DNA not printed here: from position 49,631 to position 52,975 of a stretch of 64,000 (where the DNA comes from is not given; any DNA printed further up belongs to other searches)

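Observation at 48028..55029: Three-gene ABC importer whose two ATPase domains are fused to a complete MFS secondary transporter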

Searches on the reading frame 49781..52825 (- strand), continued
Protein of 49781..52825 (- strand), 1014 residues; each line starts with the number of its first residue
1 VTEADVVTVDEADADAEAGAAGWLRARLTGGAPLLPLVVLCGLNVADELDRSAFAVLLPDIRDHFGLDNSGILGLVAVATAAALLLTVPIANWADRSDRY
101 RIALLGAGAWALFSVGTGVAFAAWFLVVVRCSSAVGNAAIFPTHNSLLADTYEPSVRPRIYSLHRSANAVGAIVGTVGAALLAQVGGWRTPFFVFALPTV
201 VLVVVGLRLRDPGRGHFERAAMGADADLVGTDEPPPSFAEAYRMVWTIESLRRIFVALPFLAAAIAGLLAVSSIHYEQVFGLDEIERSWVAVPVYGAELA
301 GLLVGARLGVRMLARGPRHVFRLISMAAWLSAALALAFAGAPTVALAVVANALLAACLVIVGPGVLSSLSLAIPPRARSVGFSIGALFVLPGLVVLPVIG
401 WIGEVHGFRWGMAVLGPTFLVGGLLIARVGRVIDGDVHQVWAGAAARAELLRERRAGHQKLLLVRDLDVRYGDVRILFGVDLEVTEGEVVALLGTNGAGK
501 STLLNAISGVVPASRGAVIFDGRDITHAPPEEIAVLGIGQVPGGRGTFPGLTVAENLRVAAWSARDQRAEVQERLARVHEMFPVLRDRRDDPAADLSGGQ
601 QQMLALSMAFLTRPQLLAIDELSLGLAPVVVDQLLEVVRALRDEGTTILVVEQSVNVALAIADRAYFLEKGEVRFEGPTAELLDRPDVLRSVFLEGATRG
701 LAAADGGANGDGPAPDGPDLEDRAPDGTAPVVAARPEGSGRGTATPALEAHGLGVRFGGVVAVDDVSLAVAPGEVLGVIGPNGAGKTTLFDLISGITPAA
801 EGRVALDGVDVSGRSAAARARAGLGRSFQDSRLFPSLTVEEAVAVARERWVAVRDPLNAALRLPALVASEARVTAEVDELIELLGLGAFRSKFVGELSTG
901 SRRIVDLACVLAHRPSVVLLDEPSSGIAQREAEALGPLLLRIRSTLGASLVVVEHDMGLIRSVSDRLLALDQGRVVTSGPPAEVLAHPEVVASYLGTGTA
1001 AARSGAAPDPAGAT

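Call 12: find_encoding_contigs(protein=P0010, flank=8000, max_places=2)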
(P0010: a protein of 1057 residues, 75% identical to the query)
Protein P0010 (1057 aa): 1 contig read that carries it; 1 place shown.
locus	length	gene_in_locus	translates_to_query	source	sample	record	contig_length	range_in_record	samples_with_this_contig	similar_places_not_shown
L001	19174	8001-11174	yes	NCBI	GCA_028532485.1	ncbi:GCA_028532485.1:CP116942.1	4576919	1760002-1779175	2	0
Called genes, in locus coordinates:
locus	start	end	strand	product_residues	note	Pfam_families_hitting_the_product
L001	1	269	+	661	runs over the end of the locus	PF00069:Pkinase, PF07714:PK_Tyr_Ser-Thr, PF01636:APH (faint), PF03109:ABC1 (weak)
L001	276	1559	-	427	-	PF00563:EAL, PF10069:DICT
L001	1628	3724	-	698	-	PF02897:Peptidase_S9_N, PF00326:Peptidase_S9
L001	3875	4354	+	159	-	PF02559:CarD_TRCF_RID, PF21095:CarD_C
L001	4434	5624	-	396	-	PF00487:FA_desaturase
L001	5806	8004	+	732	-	PF02653:BPD_transp_2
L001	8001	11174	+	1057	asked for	PF07690:MFS_1, PF00083:Sugar_tr, PF00005:ABC_tran, PF02463:SMC_N (faint), PF03193:RsgA_GTPase (faint), PF13304:AAA_21 (weak), PF00005:ABC_tran, PF12399:BCA_ABC_TP_C, +2 more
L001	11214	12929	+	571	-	-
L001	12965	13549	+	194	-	-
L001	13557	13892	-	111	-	-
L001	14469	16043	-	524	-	PF00501:AMP-binding, PF13193:AMP-binding_C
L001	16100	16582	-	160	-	PF01668:SmpB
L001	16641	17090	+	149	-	PF14464:Prok-JAB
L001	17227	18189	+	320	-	PF00291:PALP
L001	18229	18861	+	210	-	PF13472:Lipase_GDSL_2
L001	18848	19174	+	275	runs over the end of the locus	PF01177:Asp_Glu_race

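Call 13: find_encoding_contigs(protein=P0053, flank=8000, max_places=2)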
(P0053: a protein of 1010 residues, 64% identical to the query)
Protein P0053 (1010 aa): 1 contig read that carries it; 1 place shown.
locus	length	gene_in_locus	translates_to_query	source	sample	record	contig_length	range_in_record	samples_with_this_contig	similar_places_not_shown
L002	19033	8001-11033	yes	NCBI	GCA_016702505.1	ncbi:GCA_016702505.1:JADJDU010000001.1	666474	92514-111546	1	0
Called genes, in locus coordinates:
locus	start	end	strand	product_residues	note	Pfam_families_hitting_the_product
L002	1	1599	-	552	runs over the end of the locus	PF03062:MBOAT, PF13813:MBOAT_2 (weak)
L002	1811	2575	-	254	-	PF03476:MOSC_N, PF03473:MOSC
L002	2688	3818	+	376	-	PF07995:GSDH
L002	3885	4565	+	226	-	PF13532:2OG-FeII_Oxy_2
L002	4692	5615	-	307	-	PF00485:PRK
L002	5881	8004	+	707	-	PF02653:BPD_transp_2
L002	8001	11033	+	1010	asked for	PF07690:MFS_1, PF00005:ABC_tran, PF02463:SMC_N (faint), PF13401:AAA_22 (faint), PF13476:AAA_23 (faint), PF13304:AAA_21 (weak), PF00005:ABC_tran, PF12399:BCA_ABC_TP_C (weak), +2 more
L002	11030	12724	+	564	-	PF13458:Peripla_BP_6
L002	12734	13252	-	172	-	PF01592:NifU_N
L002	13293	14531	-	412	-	PF00266:Aminotran_5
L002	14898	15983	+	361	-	PF01625:PMSR, PF01641:SelR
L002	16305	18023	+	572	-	PF13424:TPR_12 (faint), PF07719:TPR_2 (faint), PF13181:TPR_8 (faint)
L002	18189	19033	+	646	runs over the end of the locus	PF01757:Acyl_transf_3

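Call 16: search_protein_families(library=pfam, proteins=[L002:11030-12724:+, L001:11214-12929:+], max_evalue=10)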
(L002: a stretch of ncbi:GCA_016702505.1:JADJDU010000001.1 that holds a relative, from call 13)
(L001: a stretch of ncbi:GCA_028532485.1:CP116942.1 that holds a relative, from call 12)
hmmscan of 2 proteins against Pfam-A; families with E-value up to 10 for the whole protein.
L002:11030-12724:+ (564 aa): 3 families
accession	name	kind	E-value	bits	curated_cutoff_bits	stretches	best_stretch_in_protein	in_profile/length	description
PF13458.12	Peripla_BP_6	-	2.5e-09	37.7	31.7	1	152-470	28-319/343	Periplasmic binding protein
PF02256.22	Fe_hyd_SSU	-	0.32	11.5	24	1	397-419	17-39/56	Iron hydrogenase small subunit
PF06474.18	LPAM_MltD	-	1.8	9.2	24.8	1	3-31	2-30/34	MltD lipid attachment motif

L001:11214-12929:+ (571 aa): 2 families
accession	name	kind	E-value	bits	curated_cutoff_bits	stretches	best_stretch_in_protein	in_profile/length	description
PF13458.12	Peripla_BP_6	-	4.7e-05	23.6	31.7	1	167-387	37-233/343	Periplasmic binding protein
PF12028.13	DUF3515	-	0.29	11.3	27.6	1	163-202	118-157/159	Protein of unknown function (DUF3515)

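Call 40: predict_structure(alignment_id=A2)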
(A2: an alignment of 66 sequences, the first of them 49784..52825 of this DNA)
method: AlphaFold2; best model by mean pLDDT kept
length: 1014 residues; sequences in the alignment: 66
mean_pLDDT: 86.1   pTM: 0.72
mean pLDDT of the five models: 86.1, 85.3, 82.7, 82.5, 81.8
residues with pLDDT >= 90: 639; 70-90: 249; 50-70: 51; < 50: 75
segments of 3 or more residues with pLDDT < 50: 5-9, 694-742, 999-1014
pLDDT, mean of each block of 10 residues (from residue 1): 49 58 88 94 95 97 97 96 94 93 95 95 94 88 92 91 93 96 96 97 97 90 82 89 94 95 90 98 97 96 90 92 94 98 98 95 89 92 93 97 98 97 95 93 84 82 94 85 95 84 94 93 93 93 76 95 91 95 93 86 92 95 73 87 95 87 93 92 84 43 41 38 35 37 78 82 92 94 81 92 95 92 81 78 87 66 79 91 90 81 88 92 71 84 90 88 94 91 91 62 36 40
secondary structure, 60 per line:
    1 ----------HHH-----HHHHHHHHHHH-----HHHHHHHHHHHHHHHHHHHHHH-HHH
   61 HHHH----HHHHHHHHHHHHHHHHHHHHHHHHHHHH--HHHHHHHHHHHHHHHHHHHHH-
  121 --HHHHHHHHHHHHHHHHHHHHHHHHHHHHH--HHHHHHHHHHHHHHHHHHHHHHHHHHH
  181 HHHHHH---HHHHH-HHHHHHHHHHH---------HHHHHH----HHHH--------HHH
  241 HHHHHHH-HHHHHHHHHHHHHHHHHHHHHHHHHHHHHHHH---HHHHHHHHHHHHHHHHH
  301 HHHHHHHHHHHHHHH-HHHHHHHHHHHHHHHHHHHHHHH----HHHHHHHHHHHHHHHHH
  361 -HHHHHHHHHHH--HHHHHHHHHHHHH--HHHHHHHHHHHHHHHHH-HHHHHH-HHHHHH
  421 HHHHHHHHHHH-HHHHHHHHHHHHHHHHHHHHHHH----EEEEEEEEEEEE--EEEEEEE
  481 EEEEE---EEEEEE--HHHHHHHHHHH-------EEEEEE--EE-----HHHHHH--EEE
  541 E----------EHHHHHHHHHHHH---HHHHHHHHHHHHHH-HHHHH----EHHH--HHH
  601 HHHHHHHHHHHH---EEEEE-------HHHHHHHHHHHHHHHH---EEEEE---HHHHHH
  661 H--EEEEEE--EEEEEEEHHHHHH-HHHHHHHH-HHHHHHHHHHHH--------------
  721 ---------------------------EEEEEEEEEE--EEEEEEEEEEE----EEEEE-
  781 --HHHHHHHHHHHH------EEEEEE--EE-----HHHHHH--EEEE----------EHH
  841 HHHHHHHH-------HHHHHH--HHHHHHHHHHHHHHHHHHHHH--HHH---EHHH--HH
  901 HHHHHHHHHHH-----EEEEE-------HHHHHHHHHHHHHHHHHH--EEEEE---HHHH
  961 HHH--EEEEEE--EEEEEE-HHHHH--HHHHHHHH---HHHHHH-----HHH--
elements in order (helices of 4 or more, strands of 3 or more residues): H19-29 H35-56 H58-64 H69-96 H99-119 H123-151 H154-186 H190-194 H196-206 H216-221 H226-229 H238-247 H249-280 H284-315 H317-339 H344-360 H362-372 H375-387 H390-406 H408-413 H415-431 H433-455 E460-471 E474-485 E489-494 H497-507 E515-520 H530-535 E538-541 H553-564 H568-581 H583-587 H598-612 E616-620 H628-643 E647-651 H655-661 E664-669 E672-678 H679-684 H686-693 H695-706 E748-757 E760-770 E775-779 H783-794 E801-806 H816-821 E824-827 H839-848 H856-861 H864-884 H899-911 E917-921 H929-946 E949-953 H957-963 E966-971 E974-979 H981-985 H988-995 H999-1004

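Call 43: fold_search(model_id=the predicted structure, library=pdb)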
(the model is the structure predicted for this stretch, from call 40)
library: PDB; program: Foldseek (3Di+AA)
matches with E <= 10: 1826; with E <= 0.001: 1638
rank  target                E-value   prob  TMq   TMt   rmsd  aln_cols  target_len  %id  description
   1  8wdb_D                1.9e-24  1.00  0.37  0.68   7.0       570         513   27  Cryo-EM structure of the ATP-bound DppABCD complex (released 2024-09-18)
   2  8s7v_K                1.5e-23  1.00  0.38  0.69   7.7       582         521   21  Methyl-coenzyme M reductase activation complex binding to the A2 component (released 2025-02-26)
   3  8wda_D                7.7e-23  1.00  0.32  0.53   9.8       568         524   27  Cryo-EM structure of the substrate-bound DppABCD complex (released 2024-09-18)
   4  8wd9_D                1.0e-21  1.00  0.33  0.55   8.7       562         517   26  Cryo-EM structure of Mycobacterium tuberculosis DppABCD in apo form (released 2024-09-18)
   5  8xfc_D                2.5e-21  1.00  0.32  0.54   8.8       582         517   25  Cryo-EM structure of the ATP-bound Mtb DppABCD with the D445A mutation of DppA (released 2024-09-18)
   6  8j5q_D                2.6e-21  1.00  0.32  0.48  11.8       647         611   22  Cryo-EM structure of Mycobacterium tuberculosis OppABCD in the pre-translocation state (released 2024-04-03)
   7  8j5r_D                5.8e-21  1.00  0.32  0.48  11.9       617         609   24  Cryo-EM structure of Mycobacterium tuberculosis OppABCD in the resting state (released 2024-04-03)
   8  8j5s_D                5.8e-20  1.00  0.35  0.54  10.7       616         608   24  Cryo-EM structure of Mycobacterium tuberculosis OppABCD in the pre-catalytic intermediate state (released 2024-04-03)
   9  4fin_B                9.9e-19  1.00  0.19  0.36  27.6       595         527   22  Crystal Structure of EttA (formerly YjjK) - an E. coli ABC-type ATPase (released 2013-07-03)
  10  7mu0_A                1.4e-18  1.00  0.20  0.35  29.8       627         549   21  MtbEttA in the ADP bound state (released 2022-02-02)
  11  7qkr                  1.6e-18  1.00  0.28  0.25  25.4      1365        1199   13  Cryo-EM structure of ABC transporter STE6-2p from Pichia pastoris with Verapamil at 3.2 A resolution (released 2022-10-26)
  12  4fin_A                2.1e-18  1.00  0.20  0.36  27.5       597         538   22  Crystal Structure of EttA (formerly YjjK) - an E. coli ABC-type ATPase (released 2013-07-03)
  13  4q9h                  2.2e-18  1.00  0.21  0.18  27.6      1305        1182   13  P-glycoprotein at 3.4 A resolution (released 2015-03-04)
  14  7zk4                  7.2e-18  1.00  0.37  0.32  23.4      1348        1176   13  The ABCB1 L335C mutant (mABCB1) in the outward facing state (released 2023-04-26)
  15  6ujp                  1.3e-17  1.00  0.20  0.18  28.0      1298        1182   14  P-glycoprotein mutant-F979A and C952A-with BDE100 (released 2020-05-27)
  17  1ji0                  1.7e-17  1.00  0.22  0.90   2.1       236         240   44  Crystal Structure Analysis of the ABC transporter from Thermotoga maritima (released 2002-08-14)
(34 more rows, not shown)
